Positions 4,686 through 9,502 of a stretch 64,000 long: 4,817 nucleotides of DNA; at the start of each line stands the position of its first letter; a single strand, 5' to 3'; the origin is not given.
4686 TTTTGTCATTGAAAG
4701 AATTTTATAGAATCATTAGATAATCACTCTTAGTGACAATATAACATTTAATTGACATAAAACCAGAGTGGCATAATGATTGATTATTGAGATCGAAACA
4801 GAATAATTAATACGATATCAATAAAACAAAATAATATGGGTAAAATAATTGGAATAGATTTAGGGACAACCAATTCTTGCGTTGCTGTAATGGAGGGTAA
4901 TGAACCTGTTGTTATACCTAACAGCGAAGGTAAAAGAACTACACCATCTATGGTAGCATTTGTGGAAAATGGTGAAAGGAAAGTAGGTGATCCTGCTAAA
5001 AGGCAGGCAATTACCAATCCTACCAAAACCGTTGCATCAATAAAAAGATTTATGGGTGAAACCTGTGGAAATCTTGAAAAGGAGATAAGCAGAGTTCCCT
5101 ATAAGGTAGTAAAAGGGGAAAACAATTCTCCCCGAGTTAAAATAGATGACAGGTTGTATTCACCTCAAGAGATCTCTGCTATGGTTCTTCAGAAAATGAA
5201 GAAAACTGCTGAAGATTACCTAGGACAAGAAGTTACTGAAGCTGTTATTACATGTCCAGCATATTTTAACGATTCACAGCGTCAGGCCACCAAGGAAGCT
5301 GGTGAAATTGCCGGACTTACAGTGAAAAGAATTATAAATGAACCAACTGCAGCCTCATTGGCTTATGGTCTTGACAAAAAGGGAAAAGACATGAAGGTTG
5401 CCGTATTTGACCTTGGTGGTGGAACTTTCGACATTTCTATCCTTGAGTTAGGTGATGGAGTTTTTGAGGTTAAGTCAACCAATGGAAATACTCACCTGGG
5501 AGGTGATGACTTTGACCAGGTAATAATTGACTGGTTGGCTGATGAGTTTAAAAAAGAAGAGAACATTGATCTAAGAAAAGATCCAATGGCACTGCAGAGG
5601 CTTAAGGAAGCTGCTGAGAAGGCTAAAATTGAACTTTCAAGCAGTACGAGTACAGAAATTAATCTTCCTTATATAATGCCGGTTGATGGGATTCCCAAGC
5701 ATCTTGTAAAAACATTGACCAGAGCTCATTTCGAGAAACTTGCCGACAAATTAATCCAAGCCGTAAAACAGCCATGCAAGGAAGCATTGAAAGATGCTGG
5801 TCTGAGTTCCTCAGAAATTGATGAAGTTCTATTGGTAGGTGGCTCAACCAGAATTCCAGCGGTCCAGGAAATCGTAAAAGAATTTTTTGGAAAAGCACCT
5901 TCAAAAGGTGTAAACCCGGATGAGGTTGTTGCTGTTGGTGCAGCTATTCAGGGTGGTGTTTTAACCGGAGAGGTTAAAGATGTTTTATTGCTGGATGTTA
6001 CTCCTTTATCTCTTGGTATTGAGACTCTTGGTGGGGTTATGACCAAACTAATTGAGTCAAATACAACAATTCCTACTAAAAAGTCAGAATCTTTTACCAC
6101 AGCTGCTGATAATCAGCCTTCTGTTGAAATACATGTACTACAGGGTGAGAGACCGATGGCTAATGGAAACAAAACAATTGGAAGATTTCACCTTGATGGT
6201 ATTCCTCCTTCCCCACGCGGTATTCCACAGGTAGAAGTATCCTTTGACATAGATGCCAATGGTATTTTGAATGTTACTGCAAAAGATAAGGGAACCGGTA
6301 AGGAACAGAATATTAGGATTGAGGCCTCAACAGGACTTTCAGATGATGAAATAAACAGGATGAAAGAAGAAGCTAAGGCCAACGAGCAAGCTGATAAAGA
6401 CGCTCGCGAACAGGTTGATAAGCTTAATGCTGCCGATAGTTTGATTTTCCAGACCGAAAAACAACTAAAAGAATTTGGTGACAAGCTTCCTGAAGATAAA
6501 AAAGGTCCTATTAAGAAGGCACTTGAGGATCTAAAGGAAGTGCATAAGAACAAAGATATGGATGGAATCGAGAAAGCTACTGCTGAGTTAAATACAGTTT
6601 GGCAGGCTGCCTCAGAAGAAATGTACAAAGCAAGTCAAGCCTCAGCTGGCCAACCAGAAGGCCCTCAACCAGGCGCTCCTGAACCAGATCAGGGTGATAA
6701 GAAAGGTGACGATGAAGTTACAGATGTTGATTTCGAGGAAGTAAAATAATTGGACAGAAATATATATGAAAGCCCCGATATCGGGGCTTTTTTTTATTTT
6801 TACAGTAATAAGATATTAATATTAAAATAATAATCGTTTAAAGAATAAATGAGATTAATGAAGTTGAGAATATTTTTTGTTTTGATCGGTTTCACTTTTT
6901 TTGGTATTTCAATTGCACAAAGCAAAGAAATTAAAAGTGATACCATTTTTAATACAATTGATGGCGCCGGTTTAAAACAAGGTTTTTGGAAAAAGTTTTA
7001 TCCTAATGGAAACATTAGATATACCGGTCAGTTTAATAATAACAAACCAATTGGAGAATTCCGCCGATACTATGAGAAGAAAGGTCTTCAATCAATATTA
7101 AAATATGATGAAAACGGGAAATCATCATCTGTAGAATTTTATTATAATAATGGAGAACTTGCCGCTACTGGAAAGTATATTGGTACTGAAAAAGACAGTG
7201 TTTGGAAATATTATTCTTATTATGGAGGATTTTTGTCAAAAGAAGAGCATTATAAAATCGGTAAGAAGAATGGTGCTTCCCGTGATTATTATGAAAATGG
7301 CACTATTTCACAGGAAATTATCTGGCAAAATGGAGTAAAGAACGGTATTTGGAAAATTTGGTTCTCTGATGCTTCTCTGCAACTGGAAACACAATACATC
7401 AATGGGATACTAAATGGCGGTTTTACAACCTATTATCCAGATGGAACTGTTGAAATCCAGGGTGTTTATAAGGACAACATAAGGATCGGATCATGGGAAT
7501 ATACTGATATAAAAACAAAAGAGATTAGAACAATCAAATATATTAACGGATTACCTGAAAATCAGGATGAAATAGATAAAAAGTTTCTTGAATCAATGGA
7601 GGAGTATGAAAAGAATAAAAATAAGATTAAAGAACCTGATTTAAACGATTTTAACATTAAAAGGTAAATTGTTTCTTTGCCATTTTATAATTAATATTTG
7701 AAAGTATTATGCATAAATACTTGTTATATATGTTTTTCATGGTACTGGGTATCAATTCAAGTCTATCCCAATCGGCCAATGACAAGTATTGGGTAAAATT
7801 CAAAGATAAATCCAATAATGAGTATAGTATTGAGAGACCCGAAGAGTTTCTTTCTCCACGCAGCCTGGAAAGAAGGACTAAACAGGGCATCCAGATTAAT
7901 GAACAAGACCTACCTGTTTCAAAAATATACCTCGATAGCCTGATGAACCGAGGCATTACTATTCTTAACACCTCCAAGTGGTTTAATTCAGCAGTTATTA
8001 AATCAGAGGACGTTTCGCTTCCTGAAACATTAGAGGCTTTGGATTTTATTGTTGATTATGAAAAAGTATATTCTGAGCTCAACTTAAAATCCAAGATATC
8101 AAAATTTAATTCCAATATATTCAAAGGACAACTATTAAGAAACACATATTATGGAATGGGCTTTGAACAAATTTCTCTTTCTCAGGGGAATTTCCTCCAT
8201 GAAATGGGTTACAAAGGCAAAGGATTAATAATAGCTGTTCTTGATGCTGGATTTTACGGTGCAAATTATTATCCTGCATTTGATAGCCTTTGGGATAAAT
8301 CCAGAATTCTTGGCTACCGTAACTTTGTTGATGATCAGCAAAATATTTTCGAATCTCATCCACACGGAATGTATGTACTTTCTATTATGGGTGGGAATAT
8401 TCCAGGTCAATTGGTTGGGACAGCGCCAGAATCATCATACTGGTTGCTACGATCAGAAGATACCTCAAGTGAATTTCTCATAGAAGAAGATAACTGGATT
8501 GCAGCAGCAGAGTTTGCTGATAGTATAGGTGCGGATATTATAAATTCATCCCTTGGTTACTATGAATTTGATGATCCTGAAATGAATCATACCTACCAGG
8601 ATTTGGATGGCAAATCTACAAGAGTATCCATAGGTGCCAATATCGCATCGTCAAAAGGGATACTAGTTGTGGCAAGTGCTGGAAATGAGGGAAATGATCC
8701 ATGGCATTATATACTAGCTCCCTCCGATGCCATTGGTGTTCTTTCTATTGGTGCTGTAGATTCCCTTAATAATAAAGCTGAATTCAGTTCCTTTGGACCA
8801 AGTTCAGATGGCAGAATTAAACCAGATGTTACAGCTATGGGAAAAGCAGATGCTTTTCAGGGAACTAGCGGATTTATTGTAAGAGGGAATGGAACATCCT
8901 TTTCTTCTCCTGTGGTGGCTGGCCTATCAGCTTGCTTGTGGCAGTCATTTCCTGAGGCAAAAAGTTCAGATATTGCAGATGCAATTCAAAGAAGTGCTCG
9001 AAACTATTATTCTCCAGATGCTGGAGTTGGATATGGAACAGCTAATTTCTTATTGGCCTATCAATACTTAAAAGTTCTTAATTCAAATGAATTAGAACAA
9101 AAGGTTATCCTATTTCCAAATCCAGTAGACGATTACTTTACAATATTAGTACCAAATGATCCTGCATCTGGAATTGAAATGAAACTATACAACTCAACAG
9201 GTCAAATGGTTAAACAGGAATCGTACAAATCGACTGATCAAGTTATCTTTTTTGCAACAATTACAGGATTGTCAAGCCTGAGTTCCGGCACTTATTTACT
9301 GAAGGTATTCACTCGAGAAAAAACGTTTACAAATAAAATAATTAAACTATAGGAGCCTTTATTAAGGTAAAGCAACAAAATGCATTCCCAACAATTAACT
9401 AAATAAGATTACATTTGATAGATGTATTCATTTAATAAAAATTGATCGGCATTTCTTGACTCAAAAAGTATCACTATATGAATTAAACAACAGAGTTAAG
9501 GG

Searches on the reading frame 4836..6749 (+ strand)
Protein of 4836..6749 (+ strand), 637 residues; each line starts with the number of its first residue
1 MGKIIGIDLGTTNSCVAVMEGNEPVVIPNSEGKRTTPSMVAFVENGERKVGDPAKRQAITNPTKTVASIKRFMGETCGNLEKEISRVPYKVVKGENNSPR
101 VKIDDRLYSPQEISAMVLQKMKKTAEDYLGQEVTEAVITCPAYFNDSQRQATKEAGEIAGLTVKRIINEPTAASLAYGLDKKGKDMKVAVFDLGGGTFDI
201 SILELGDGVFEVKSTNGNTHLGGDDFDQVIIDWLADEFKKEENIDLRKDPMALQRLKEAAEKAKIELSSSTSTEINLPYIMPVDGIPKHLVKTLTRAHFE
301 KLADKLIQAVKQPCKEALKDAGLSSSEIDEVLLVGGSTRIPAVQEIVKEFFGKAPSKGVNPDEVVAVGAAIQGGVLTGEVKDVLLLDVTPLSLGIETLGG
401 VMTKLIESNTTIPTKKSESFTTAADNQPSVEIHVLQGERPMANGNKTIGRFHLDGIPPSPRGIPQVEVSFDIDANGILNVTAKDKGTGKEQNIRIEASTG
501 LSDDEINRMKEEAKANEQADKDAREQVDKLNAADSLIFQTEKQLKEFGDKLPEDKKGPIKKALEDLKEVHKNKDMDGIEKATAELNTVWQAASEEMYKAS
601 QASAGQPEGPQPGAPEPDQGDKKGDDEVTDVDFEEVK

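Call 63: search_protein_families(library=pfam, proteins=[window:4836-6749:+], max_evalue=0.00001)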
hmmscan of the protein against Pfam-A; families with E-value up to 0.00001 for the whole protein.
window:4836-6749:+ (637 aa): 2 families
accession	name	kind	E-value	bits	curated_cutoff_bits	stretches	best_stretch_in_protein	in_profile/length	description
PF00012.26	HSP70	-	1.1e-262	873.1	20.6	1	4-598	1-599/599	Hsp70 protein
PF06723.19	MreB_Mbl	-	3e-16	59.6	27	1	116-370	77-316/327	MreB/Mbl protein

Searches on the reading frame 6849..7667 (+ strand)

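Call 88: search_protein_families(library=pfam, proteins=[window:6849-7667:+], max_evalue=0.00001)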
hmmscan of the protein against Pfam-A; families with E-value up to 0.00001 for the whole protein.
window:6849-7667:+ (272 aa): 1 family
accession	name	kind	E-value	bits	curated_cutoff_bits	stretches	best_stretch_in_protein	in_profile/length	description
PF07661.19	MORN_2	-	1.7e-08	34.1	29.6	0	47-64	5-22/22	MORN repeat variant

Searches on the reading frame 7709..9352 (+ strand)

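Call 63: search_protein_families(library=pfam, proteins=[window:7709-9352:+], max_evalue=0.00001)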
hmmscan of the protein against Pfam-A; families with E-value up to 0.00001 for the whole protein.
window:7709-9352:+ (547 aa): 2 families
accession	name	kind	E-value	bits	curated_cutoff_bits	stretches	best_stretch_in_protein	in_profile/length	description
PF00082.27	Peptidase_S8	-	2.3e-36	126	21.8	1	170-443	1-288/288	Subtilase family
PF18962.6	Por_Secre_tail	-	3.4e-11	43.7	27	1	468-545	1-74/75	Secretion system C-terminal sorting domain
